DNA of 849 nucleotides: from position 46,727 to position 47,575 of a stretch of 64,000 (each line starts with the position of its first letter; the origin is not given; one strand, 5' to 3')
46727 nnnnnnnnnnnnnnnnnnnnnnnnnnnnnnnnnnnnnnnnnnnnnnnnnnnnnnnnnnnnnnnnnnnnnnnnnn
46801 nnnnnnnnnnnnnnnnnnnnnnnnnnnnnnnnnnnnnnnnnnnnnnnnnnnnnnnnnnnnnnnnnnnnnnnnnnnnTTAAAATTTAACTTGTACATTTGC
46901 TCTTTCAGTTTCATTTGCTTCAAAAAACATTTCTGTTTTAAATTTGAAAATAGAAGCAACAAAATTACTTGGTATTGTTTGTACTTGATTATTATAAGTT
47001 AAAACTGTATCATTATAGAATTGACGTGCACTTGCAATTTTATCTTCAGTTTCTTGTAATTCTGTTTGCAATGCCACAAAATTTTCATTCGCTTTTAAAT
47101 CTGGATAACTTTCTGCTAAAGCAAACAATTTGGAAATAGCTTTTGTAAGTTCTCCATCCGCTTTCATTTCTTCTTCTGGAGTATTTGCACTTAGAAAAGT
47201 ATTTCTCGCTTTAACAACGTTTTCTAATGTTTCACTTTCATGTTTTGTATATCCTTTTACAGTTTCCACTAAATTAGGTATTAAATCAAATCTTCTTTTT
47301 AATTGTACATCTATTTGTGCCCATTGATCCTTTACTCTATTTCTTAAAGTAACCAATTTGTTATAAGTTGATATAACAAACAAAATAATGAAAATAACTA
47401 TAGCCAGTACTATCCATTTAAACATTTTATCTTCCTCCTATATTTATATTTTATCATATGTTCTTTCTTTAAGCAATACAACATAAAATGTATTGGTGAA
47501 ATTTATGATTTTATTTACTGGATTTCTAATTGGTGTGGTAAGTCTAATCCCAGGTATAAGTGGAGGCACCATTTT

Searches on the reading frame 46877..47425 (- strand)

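Call 8: search_protein_families(library=pfam, proteins=[window:46877-47425:-], max_evalue=0.01)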
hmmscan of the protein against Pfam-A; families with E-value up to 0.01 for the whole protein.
window:46877-47425:- (182 aa): 2 families
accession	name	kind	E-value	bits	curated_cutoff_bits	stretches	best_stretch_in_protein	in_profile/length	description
PF04011.17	LemA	-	7.7e-61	204.7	26.2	1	34-182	1-149/149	LemA family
PF06896.17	Phage_TAC_3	-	0.0035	18.4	22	1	112-164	21-76/117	Phage tail assembly chaperone proteins, TAC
